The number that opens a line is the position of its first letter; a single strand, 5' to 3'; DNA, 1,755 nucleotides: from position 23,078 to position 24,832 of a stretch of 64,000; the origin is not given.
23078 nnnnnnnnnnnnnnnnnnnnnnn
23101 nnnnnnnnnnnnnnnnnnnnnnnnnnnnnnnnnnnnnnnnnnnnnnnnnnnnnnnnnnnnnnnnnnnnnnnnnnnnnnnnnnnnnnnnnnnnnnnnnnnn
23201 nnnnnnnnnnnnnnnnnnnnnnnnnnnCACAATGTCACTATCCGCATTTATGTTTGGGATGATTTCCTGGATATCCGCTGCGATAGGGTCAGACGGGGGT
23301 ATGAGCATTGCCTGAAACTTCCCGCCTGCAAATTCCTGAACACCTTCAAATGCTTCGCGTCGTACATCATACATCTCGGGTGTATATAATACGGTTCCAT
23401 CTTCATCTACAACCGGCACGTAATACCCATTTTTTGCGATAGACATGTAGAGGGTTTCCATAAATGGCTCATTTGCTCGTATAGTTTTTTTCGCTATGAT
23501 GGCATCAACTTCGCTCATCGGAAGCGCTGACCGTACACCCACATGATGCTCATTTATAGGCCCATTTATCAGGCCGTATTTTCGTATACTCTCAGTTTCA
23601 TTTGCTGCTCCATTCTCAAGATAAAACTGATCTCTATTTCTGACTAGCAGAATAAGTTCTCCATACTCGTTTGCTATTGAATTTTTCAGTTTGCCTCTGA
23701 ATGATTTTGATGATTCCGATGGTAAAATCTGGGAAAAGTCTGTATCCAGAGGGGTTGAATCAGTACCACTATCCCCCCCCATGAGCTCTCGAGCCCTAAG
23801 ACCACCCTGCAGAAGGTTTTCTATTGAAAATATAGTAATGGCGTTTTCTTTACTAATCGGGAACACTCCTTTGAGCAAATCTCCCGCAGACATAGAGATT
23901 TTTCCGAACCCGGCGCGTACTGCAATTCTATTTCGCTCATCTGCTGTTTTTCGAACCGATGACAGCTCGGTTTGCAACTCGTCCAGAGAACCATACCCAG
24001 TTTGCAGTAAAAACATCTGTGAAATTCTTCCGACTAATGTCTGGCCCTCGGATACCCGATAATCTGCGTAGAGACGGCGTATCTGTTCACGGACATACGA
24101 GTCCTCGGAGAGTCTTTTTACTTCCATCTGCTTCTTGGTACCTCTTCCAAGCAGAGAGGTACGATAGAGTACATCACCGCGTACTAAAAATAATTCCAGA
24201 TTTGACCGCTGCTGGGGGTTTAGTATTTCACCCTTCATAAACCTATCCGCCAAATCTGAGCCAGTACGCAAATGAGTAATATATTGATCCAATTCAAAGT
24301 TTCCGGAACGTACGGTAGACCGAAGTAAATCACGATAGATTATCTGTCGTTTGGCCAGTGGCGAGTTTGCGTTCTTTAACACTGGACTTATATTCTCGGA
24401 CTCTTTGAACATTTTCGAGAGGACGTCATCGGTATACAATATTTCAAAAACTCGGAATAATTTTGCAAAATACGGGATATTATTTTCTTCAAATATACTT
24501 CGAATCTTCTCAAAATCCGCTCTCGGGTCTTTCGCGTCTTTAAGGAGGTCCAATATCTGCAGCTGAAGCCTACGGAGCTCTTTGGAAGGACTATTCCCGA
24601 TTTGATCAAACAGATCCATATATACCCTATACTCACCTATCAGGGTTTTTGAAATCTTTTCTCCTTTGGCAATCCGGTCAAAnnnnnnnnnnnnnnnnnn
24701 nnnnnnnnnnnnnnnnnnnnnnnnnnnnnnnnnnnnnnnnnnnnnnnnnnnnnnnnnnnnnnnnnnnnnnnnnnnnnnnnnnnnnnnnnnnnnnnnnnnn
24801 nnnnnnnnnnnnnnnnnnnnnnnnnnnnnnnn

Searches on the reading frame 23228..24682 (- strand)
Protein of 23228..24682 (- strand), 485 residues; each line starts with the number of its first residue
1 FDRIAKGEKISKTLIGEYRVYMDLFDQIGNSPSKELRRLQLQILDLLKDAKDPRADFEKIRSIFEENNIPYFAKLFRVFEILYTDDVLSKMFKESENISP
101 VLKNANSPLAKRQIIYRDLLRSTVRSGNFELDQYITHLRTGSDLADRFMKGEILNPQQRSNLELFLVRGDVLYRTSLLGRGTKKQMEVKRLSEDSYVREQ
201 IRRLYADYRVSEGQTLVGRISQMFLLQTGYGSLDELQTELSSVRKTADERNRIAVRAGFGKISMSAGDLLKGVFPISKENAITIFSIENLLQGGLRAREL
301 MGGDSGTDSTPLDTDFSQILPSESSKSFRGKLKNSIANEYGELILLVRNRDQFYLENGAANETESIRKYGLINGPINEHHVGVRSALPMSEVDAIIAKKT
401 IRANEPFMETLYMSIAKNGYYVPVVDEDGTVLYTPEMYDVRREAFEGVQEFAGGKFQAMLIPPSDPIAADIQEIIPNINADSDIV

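Call 48: predict_structure(alignment_id=A3)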
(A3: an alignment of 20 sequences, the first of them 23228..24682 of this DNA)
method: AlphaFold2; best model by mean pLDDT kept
length: 485 residues; sequences in the alignment: 20
mean_pLDDT: 82.7   pTM: 0.81
mean pLDDT of the five models: 82.7, 81.3, 80.8, 80.5, 80.4
residues with pLDDT >= 90: 190; 70-90: 211; 50-70: 58; < 50: 26
segments of 3 or more residues with pLDDT < 50: 185-190, 277-284, 478-485
pLDDT, mean of each block of 10 residues (from residue 1): 69 85 92 83 83 92 84 88 87 83 87 89 89 90 94 92 90 80 52 83 92 89 84 91 94 95 96 64 57 77 54 87 94 90 92 78 75 81 89 95 90 91 97 97 79 57 64 53 33
secondary structure, 60 per line:
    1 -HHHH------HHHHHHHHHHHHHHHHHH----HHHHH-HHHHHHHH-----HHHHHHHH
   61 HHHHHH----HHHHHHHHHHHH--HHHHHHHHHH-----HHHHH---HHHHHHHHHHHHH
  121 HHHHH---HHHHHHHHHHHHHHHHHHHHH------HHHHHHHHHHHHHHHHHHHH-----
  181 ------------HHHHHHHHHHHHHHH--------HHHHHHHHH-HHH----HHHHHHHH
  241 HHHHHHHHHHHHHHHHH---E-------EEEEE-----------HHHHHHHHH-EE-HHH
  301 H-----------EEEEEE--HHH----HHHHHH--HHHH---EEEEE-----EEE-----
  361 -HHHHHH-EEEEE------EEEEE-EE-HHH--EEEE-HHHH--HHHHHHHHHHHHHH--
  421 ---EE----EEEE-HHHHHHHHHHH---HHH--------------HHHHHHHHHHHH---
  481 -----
elements in order: H2-5 H12-29 H34-38 H40-47 H53-66 H71-82 H85-94 H100-104 H108-125 H129-149 H156-175 H193-207 H216-224 H233-257 E269-273 H285-293 H298-301 E313-318 H328-333 H336-339 E343-347 E353-355 H362-367 E369-373 E380-384 E394-397 H399-402 H405-418 E430-433 H435-445 H466-477

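Call 61: fold_search(model_id=the predicted structure, library=pdb)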
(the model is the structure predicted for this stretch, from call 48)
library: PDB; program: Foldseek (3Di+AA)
matches with E <= 10: 123; with E <= 0.001: 0
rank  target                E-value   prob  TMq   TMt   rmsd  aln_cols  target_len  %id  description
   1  1pwp_B                4.6e-01  0.05  0.11  0.09  20.2       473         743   10  Crystal Structure of the Anthrax Lethal Factor complexed with Small Molecule Inhibitor NSC 12155 (released 2004-01-13)
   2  6ram_B                6.8e-01  0.04  0.09  0.09  24.6       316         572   15  Heterodimeric ABC exporter TmrAB under turnover conditions in asymmetric unlocked return conformation with wider opene (released 2019-07-31)
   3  6rai_B                7.1e-01  0.05  0.10  0.09  24.7       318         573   14  Heterodimeric ABC exporter TmrAB in ATP-bound outward-facing occluded conformation (released 2019-07-31)
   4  9b3v_A                1.0e+00  0.06  0.10  0.09  17.9       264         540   17  Rat TRPV2 WT in the presence of probenecid and 2-APB (released 2025-02-26)
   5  8k42_W                1.2e+00  0.06  0.11  0.09  27.7       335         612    9  Structure of full Banna virus (released 2024-03-27)
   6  9pj2_B                1.3e+00  0.06  0.10  0.15  18.8       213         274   13  Crystal structure of non-haem diiron azetidine synthase from Streptomyces cacaoi var. asoensis complexed with iron, L- (released 2025-12-24)
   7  9pj2_F                1.4e+00  0.05  0.10  0.15  19.6       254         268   12  Crystal structure of non-haem diiron azetidine synthase from Streptomyces cacaoi var. asoensis complexed with iron, L- (released 2025-12-24)
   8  6raj_B                1.4e+00  0.02  0.08  0.07  25.4       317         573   14  Heterodimeric ABC exporter TmrAB in vanadate trapped outward-facing open conformation (released 2019-07-31)
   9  8k49_T                1.4e+00  0.03  0.10  0.08  26.1       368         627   12  Structure of partial Banna virus (released 2024-03-27)
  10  4iwb_A                1.6e+00  0.08  0.11  0.22  18.1       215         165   12  Novel Fold of FliC/FliS Fusion Protein (released 2013-12-11)
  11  9exk                  1.6e+00  0.06  0.11  0.07  18.5       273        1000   19  Scalable protein design using hallucination in a relaxed sequence space (released 2024-10-16)
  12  8k42_T                1.6e+00  0.03  0.10  0.08  25.5       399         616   11  Structure of full Banna virus (released 2024-03-27)
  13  6u88_A                1.7e+00  0.06  0.10  0.08  18.0       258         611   17  CBD-bound full-length rat TRPV2 in nanodiscs, state 2 (released 2019-10-16)
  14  9qln                  1.7e+00  0.05  0.09  0.04  18.4       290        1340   10  Human myoferlin (1-1997) in the lipid-free, Ca2+-bound state (released 2025-06-04)
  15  7p34_A                1.7e+00  0.05  0.10  0.12  23.9       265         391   11  Cryo-EM structure of the proton-dependent antibacterial peptide transporter SbmA-FabS11-1 in nanodiscs (released 2021-09-15)
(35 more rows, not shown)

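Call 77: search_protein_families(library=pfam, alignment_id=A3, max_evalue=0.01)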
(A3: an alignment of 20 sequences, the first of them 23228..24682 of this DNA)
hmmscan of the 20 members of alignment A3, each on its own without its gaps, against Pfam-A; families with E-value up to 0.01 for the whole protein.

A. member 1, window:23228-24682:- (485 aa): 0 families

B. families by the number of members that match (of 20 scanned): 6 families
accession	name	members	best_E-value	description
PF07497.18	Rho_RNA_bind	1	3.8e-07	Rho termination factor, RNA-binding domain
PF03064.21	U79_P34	1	0.00045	HSV U79 / HCMV P34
PF01909.29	NTP_transf_2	1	0.001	Nucleotidyltransferase domain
PF18735.6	HEPN_RiboL-PSP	1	0.0052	RiboL-PSP-HEPN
PF23312.1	UBA_SIK3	1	0.0085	Protein kinase SIK3 UBA domain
PF11486.13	DUF3212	1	0.0095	Protein of unknown function (DUF3212)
